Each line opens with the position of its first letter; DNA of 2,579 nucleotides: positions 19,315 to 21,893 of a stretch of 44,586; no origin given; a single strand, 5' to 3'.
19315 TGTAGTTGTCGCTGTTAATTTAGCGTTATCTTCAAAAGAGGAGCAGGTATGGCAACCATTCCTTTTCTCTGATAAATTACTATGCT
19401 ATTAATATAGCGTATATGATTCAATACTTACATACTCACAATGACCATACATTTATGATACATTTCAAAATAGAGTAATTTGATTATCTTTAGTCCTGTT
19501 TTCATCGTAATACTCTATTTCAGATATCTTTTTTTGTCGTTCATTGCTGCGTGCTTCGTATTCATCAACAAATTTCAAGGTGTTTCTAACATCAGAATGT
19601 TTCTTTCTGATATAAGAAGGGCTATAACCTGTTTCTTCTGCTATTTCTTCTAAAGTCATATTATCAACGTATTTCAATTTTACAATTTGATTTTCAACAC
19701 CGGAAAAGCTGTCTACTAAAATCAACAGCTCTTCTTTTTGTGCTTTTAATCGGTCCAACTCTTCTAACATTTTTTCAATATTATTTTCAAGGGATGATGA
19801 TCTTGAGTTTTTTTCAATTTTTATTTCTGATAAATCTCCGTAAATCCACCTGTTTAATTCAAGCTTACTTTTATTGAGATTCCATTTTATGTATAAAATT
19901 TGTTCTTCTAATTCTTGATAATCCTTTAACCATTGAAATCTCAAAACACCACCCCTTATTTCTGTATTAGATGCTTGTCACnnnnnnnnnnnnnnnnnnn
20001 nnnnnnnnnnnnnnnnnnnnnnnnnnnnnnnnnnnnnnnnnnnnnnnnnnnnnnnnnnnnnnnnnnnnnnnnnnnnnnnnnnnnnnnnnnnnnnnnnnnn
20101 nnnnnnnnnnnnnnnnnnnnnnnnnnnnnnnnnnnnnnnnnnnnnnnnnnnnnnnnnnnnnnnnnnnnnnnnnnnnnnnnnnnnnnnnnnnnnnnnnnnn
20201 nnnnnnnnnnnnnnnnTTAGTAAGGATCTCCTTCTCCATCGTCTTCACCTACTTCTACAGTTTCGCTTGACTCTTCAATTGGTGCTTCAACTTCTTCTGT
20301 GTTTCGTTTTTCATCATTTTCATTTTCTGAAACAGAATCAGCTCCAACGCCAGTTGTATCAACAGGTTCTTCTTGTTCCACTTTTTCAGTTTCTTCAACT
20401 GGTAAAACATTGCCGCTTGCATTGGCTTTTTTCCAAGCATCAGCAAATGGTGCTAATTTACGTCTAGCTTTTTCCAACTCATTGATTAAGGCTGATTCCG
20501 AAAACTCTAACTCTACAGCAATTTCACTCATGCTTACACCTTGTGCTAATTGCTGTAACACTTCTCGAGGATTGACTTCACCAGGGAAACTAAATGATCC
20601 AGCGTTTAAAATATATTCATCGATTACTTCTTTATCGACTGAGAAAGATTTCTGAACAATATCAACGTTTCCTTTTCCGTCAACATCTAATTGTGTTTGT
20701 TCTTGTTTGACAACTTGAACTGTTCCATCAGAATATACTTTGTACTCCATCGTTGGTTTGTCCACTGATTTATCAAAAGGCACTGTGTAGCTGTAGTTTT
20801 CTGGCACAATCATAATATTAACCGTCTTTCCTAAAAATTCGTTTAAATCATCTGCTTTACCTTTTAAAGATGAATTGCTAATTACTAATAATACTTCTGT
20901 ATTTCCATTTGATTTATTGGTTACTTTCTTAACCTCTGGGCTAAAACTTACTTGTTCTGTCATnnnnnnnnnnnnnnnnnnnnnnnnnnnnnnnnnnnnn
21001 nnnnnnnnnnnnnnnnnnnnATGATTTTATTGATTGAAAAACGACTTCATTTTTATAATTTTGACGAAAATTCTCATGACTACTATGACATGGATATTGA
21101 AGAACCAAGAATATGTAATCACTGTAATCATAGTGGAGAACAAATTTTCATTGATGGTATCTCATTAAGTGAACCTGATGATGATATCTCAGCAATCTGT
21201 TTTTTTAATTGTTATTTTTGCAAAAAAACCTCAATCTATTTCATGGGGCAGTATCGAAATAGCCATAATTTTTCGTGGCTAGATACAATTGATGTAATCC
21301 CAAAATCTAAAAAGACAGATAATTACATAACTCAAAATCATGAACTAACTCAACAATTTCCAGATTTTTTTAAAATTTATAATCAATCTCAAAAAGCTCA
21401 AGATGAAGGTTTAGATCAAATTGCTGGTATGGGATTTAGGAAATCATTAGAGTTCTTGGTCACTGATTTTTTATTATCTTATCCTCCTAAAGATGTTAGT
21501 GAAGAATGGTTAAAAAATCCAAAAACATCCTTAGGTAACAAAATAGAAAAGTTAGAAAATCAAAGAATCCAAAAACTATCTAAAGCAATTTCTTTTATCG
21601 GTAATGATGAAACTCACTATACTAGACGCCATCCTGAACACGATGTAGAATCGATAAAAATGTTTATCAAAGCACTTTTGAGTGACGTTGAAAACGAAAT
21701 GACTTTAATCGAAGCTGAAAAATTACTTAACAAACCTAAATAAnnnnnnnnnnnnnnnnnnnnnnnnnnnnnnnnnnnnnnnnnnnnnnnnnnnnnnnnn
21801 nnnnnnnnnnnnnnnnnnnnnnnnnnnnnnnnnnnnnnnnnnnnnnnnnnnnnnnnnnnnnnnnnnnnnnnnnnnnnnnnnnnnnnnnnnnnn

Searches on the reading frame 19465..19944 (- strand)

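Call 17: search_protein_families(library=phrogs, proteins=[window:19465-19944:-], max_evalue=0.001)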
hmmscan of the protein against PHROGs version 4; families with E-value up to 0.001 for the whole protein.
window:19465-19944:- (159 aa): 5 families
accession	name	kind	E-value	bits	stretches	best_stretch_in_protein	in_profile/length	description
phrog_36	-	transcription regulation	7.6e-20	72.5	1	4-154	58-211/220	transcriptional regulator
phrog_10157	-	unknown function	1.7e-08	35.8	1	48-120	71-143/153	-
phrog_1740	-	transcription regulation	2.2e-06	27.5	1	42-141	119-230/567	RNA polymerase sigma factor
phrog_351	-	transcription regulation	2.9e-05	23.9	1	47-149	644-746/928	RNA polymerase sigma factor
phrog_2198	-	transcription regulation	7.6e-05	23.9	1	60-124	62-126/133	Alt-like transcription activator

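Call 23: search_protein_families(library=pfam, proteins=[window:19465-19944:-], max_evalue=0.01)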
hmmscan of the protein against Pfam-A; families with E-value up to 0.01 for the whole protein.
window:19465-19944:- (159 aa): 4 families
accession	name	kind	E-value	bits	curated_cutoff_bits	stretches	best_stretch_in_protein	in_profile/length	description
PF04545.22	Sigma70_r4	-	1.2e-05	25.1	24.1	1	84-123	9-48/50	Sigma-70, region 4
PF08281.18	Sigma70_r4_2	-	5.2e-05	23.2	25.7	1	85-115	16-46/54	Sigma-70, region 4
PF05123.17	S_layer_N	-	0.004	16.9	27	1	95-159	222-286/359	S-layer like family, central region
PF01381.28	HTH_3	-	0.0045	17.4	23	0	95-114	9-28/55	Helix-turn-helix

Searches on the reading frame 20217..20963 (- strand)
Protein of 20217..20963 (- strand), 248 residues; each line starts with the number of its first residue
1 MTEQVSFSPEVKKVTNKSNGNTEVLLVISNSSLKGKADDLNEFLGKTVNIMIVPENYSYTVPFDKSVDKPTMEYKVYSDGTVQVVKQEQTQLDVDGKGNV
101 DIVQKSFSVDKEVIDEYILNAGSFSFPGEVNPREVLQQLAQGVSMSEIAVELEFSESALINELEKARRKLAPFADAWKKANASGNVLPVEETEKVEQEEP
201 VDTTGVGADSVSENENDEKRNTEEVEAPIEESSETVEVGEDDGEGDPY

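Call 17: search_protein_families(library=phrogs, proteins=[window:20217-20963:-], max_evalue=0.001)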
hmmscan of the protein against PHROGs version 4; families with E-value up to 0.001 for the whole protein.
window:20217-20963:- (248 aa): 2 families
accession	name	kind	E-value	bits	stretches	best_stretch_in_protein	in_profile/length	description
phrog_5403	-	unknown function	2.1e-48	165.7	1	3-200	2-195/208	-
phrog_5494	-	unknown function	0.00015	23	1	26-93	75-138/156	-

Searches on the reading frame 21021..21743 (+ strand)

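Call 17: search_protein_families(library=phrogs, proteins=[window:21021-21743:+], max_evalue=0.001)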
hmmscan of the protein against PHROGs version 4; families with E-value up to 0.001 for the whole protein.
window:21021-21743:+ (240 aa): 1 family
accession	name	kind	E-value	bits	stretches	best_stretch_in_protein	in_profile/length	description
phrog_1305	-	DNA, RNA and nucleotide metabolism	3.2e-34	119.3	1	29-239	16-221/226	DNA binding protein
